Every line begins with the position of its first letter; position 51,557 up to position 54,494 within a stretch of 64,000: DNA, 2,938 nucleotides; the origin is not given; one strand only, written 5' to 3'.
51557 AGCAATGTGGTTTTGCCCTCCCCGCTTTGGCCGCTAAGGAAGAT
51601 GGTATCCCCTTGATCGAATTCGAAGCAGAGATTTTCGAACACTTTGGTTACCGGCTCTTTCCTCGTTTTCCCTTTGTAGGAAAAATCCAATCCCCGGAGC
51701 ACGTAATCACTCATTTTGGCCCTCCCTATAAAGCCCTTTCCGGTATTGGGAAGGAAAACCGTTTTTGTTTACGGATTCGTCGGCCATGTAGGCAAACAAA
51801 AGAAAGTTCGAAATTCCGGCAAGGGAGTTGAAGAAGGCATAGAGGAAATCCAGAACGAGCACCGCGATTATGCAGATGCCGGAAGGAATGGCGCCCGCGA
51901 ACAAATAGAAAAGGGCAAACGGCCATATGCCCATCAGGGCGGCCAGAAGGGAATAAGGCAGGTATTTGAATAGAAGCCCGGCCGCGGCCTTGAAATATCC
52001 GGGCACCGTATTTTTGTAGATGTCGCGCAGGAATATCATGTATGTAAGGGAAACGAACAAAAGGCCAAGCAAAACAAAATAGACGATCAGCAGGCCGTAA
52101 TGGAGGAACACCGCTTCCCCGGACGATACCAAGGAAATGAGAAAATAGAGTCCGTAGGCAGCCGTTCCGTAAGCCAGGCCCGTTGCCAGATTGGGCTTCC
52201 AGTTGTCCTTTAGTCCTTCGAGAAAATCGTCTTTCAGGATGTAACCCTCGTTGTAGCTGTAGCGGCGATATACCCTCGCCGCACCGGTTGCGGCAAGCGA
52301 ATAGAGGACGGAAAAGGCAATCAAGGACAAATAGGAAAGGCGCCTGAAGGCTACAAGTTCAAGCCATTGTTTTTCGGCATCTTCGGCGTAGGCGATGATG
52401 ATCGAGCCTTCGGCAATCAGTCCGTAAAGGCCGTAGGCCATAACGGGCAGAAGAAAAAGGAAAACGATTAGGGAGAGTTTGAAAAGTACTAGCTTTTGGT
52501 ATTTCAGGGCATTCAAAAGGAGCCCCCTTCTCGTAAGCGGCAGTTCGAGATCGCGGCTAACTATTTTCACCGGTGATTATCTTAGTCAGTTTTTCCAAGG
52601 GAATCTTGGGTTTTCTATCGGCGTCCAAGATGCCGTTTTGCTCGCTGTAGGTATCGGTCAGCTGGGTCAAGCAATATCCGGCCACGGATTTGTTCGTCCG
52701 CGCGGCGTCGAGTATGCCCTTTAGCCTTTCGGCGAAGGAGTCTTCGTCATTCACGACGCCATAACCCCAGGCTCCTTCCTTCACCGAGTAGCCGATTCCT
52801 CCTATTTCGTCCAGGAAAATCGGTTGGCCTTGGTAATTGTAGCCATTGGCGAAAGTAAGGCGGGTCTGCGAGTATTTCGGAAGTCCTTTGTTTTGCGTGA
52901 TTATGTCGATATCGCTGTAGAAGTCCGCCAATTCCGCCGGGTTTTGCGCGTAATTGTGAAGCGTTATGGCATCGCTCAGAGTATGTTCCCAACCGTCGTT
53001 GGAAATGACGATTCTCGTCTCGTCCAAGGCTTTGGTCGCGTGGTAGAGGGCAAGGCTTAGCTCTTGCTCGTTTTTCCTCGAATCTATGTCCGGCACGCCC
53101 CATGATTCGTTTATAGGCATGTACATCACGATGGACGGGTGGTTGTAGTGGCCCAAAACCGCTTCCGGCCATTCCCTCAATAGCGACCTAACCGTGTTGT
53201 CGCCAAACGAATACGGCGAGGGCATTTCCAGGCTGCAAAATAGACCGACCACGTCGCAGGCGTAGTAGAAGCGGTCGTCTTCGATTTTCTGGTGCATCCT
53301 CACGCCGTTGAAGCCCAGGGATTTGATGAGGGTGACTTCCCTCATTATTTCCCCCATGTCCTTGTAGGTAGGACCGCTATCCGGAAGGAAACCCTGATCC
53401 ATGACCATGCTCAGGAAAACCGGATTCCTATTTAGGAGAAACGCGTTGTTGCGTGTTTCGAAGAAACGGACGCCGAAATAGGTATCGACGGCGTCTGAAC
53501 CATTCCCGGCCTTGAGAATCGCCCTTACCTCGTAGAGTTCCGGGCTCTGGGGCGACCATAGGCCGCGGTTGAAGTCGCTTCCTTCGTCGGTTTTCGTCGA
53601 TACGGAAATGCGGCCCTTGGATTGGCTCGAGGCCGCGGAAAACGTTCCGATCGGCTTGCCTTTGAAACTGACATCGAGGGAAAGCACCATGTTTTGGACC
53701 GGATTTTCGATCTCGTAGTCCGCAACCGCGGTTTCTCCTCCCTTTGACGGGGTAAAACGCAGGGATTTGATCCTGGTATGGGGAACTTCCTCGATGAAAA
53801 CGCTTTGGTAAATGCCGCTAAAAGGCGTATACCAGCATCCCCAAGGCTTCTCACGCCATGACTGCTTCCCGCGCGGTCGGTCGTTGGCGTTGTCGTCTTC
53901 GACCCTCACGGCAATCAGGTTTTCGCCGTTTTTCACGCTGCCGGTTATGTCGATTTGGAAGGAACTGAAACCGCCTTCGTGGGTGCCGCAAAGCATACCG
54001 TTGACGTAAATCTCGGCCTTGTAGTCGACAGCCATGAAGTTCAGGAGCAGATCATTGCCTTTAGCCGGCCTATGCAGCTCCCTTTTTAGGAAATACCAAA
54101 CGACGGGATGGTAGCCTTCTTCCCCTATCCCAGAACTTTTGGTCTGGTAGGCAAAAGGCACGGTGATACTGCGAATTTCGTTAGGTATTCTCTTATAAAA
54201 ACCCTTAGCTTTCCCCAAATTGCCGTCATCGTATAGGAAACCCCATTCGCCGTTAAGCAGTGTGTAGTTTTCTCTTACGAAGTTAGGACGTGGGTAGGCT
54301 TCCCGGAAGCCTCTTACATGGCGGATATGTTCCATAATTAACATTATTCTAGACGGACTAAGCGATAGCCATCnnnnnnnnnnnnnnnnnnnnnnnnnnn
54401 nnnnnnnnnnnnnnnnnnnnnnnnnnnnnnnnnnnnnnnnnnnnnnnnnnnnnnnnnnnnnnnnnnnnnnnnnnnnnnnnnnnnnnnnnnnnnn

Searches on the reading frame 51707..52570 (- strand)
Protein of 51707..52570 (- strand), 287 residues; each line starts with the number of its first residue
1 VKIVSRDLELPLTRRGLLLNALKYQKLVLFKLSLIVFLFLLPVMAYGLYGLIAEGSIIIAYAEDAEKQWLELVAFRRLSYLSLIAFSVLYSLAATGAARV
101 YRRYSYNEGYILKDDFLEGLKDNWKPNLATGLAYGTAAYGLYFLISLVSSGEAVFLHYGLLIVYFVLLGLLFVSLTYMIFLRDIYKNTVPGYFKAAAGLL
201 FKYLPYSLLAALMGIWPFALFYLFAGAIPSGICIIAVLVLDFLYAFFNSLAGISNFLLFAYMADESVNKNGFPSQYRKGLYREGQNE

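Call 6: search_protein_families(library=pfam, proteins=[window:51707-52570:-], max_evalue=0.001)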
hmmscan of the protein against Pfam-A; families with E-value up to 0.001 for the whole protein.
window:51707-52570:- (287 aa): 0 families

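Call 23: search_protein_families(library=pfam, proteins=[window:51707-52570:-], max_evalue=10)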
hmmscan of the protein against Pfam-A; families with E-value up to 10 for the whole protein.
window:51707-52570:- (287 aa): 0 families

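Call 52: search_protein_families(library=ncbifam, proteins=[window:51707-52570:-], max_evalue=0.001)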
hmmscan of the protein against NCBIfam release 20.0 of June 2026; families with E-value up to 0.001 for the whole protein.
window:51707-52570:- (287 aa): 1 family
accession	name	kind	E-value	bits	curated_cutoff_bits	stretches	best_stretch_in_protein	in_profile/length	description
NF052431.1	MusI_fam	subfamily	7.9e-08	32.4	160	1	93-240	37-185/194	MusI family membrane protein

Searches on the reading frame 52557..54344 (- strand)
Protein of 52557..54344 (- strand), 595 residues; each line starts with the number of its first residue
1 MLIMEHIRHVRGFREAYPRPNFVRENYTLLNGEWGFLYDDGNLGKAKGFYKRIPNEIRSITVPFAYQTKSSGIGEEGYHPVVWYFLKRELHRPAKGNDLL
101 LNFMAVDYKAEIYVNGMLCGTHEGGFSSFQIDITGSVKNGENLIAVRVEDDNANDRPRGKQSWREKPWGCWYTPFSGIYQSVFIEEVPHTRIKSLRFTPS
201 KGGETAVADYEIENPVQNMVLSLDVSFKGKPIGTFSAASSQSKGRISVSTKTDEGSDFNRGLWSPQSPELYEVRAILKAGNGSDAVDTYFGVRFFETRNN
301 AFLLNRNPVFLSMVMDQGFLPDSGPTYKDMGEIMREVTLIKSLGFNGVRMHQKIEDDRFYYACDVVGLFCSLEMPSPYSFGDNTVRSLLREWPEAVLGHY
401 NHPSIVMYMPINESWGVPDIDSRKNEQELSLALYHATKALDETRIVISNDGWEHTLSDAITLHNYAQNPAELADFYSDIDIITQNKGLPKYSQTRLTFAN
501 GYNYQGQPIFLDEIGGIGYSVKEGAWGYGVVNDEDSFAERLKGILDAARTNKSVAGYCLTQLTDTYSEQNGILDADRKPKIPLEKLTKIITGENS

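Call 19: search_protein_families(library=pfam, proteins=[window:52557-54344:-], max_evalue=0.001)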
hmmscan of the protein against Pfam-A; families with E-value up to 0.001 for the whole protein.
window:52557-54344:- (595 aa): 4 families
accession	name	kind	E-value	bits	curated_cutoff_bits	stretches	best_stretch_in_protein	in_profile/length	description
PF02837.24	Glyco_hydro_2_N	-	2e-14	54.3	28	1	30-185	4-166/169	Glycosyl hydrolases family 2, sugar binding domain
PF02836.23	Glyco_hydro_2_C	-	3.7e-09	36.6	21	1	297-467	3-179/302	Glycosyl hydrolases family 2, TIM barrel domain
PF22666.2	Glyco_hydro_2_N2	-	1.7e-08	35.2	27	1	94-163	63-132/167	Glycosyl hydrolase 2 galactose-binding domain-like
PF00703.27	Glyco_hydro_2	-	3.1e-07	31.6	23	1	190-293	1-109/109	Glycosyl hydrolases family 2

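Call 52: search_protein_families(library=ncbifam, proteins=[window:52557-54344:-], max_evalue=0.001)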
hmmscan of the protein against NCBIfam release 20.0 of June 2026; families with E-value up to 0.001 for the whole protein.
window:52557-54344:- (595 aa): 12 families
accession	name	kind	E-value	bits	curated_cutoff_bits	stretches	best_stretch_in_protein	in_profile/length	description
NF041462.1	GalA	equivalog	2.8e-28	98.5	900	1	71-468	69-459/763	beta-galactosidase GalA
NF052611.1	beta_gal_Bga2A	equivalog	1.1e-26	93.1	999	1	76-420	109-464/1007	beta-galactosidase, LacZ type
NF007538.0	PRK10150.1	equivalog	1.7e-26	92.7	544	1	18-350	4-335/607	beta-glucuronidase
NF007666.0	PRK10340.1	equivalog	4.9e-25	87.6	1284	1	24-460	38-486/1030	beta-galactosidase subunit alpha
NF049891.1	Bet1-4galacdseBT4156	equivalog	1e-23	83.2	1700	1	92-414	89-408/946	exo-beta-1,4-galactosidase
NF049890.1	Bet1-4galacdseBT4151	equivalog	8.5e-23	80.2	1500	1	77-416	104-452/952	exo-beta-1,4-galactosidase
NF050095.1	BetGlucuronLacZ4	equivalog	1.7e-20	72.7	950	2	53-152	32-133/666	beta-glucuronidase LacZ4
NF041463.1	GalB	equivalog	3.8e-20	71.3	900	1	59-452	110-514/869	beta-galactosidase GalB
NF049877.1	GlucurArabfur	equivalog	8.2e-13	46.8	1800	1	26-414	368-770/1400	beta-d-glucuronidase/beta-L-arabinofuranosidase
NF007074.0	PRK09525.1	subfamily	1.8e-12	45.9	1221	1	102-456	143-495/1027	beta-galactosidase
NF041100.1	betagal_LacZ_Ttogales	equivalog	2.9e-10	38.5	2000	1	78-370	106-388/1090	beta-galactosidase LacZ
NF045579.1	rhamnoside_JR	domain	5.4e-05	23.3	50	1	94-154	56-114/123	glycosylhydrolase-like jelly roll fold domain-containing protein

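Call 95: search_solved_structures(query=window:52557-54344:-, max_evalue=1e-10)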
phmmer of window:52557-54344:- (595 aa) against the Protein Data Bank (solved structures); distinct sequences matched with E-value up to 1e-10: 70 (the best 60 are shown).
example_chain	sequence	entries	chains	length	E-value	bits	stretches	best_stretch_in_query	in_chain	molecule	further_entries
7xyr_A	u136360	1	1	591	2.1e-75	257.8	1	14-589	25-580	Beta-glucuronidase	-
7sf2_A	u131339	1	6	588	1.1e-52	182.8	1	16-467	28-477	Glycosyl hydrolase family 2, sugar binding domain protein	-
9j6n_A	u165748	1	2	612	9.5e-44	153.3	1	16-419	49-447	Beta-D-galactofuranosidase 2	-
9j6m_A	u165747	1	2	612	1.4e-43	152.7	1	16-419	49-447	Beta-D-galactofuranosidase 2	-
6ed1_A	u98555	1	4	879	1.3e-23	86.7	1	252-416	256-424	Glycosyl hydrolase family 2, sugar binding domain protein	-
8dhl_A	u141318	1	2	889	2.7e-23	85.7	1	60-444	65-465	Glycosyl hydrolase family 2, sugar binding domain protein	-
6mvh_A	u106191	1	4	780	1.1e-22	83.7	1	18-430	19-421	Beta-galactosidase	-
8ges_A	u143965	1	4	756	2.6e-22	82.5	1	50-430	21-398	beta-galactosidase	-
8get_A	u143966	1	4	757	2.6e-22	82.5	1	50-430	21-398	beta-galactosidase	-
8e72_A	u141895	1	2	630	3e-22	82.2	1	30-369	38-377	Glycosyl hydrolase family 2, TIM barrel domain protein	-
8dhv_A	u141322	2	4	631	3e-22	82.2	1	30-369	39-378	Glycosyl hydrolase family 2, TIM barrel domain protein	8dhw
6mvg_A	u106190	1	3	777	2.6e-21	79.1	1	54-429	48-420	beta-glucuronidase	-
6mvf_A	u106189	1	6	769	3.3e-21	78.8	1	59-413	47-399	Beta-galactosidase/beta-glucuronidase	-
5uj6_A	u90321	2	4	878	2.6e-20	75.8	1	14-433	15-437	Glycosyl hydrolases family 2, sugar binding domain protein | Beta-galactosidase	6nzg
6eca_A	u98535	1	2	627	7.5e-20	74.3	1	17-376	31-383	Beta-glucuronidase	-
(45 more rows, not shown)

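Call 101: search_solved_structures(query=window:52557-54344:-, max_evalue=1e-40, show_alignments=3)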
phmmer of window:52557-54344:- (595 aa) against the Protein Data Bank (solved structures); distinct sequences matched with E-value up to 1e-40: 4.
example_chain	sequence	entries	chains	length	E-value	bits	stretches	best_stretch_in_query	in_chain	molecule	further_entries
7xyr_A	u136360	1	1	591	2.1e-75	257.8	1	14-589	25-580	Beta-glucuronidase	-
7sf2_A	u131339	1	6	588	1.1e-52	182.8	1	16-467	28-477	Glycosyl hydrolase family 2, sugar binding domain protein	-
9j6n_A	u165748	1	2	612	9.5e-44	153.3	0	16-419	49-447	Beta-D-galactofuranosidase 2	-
9j6m_A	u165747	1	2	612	1.4e-43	152.7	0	16-419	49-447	Beta-D-galactofuranosidase 2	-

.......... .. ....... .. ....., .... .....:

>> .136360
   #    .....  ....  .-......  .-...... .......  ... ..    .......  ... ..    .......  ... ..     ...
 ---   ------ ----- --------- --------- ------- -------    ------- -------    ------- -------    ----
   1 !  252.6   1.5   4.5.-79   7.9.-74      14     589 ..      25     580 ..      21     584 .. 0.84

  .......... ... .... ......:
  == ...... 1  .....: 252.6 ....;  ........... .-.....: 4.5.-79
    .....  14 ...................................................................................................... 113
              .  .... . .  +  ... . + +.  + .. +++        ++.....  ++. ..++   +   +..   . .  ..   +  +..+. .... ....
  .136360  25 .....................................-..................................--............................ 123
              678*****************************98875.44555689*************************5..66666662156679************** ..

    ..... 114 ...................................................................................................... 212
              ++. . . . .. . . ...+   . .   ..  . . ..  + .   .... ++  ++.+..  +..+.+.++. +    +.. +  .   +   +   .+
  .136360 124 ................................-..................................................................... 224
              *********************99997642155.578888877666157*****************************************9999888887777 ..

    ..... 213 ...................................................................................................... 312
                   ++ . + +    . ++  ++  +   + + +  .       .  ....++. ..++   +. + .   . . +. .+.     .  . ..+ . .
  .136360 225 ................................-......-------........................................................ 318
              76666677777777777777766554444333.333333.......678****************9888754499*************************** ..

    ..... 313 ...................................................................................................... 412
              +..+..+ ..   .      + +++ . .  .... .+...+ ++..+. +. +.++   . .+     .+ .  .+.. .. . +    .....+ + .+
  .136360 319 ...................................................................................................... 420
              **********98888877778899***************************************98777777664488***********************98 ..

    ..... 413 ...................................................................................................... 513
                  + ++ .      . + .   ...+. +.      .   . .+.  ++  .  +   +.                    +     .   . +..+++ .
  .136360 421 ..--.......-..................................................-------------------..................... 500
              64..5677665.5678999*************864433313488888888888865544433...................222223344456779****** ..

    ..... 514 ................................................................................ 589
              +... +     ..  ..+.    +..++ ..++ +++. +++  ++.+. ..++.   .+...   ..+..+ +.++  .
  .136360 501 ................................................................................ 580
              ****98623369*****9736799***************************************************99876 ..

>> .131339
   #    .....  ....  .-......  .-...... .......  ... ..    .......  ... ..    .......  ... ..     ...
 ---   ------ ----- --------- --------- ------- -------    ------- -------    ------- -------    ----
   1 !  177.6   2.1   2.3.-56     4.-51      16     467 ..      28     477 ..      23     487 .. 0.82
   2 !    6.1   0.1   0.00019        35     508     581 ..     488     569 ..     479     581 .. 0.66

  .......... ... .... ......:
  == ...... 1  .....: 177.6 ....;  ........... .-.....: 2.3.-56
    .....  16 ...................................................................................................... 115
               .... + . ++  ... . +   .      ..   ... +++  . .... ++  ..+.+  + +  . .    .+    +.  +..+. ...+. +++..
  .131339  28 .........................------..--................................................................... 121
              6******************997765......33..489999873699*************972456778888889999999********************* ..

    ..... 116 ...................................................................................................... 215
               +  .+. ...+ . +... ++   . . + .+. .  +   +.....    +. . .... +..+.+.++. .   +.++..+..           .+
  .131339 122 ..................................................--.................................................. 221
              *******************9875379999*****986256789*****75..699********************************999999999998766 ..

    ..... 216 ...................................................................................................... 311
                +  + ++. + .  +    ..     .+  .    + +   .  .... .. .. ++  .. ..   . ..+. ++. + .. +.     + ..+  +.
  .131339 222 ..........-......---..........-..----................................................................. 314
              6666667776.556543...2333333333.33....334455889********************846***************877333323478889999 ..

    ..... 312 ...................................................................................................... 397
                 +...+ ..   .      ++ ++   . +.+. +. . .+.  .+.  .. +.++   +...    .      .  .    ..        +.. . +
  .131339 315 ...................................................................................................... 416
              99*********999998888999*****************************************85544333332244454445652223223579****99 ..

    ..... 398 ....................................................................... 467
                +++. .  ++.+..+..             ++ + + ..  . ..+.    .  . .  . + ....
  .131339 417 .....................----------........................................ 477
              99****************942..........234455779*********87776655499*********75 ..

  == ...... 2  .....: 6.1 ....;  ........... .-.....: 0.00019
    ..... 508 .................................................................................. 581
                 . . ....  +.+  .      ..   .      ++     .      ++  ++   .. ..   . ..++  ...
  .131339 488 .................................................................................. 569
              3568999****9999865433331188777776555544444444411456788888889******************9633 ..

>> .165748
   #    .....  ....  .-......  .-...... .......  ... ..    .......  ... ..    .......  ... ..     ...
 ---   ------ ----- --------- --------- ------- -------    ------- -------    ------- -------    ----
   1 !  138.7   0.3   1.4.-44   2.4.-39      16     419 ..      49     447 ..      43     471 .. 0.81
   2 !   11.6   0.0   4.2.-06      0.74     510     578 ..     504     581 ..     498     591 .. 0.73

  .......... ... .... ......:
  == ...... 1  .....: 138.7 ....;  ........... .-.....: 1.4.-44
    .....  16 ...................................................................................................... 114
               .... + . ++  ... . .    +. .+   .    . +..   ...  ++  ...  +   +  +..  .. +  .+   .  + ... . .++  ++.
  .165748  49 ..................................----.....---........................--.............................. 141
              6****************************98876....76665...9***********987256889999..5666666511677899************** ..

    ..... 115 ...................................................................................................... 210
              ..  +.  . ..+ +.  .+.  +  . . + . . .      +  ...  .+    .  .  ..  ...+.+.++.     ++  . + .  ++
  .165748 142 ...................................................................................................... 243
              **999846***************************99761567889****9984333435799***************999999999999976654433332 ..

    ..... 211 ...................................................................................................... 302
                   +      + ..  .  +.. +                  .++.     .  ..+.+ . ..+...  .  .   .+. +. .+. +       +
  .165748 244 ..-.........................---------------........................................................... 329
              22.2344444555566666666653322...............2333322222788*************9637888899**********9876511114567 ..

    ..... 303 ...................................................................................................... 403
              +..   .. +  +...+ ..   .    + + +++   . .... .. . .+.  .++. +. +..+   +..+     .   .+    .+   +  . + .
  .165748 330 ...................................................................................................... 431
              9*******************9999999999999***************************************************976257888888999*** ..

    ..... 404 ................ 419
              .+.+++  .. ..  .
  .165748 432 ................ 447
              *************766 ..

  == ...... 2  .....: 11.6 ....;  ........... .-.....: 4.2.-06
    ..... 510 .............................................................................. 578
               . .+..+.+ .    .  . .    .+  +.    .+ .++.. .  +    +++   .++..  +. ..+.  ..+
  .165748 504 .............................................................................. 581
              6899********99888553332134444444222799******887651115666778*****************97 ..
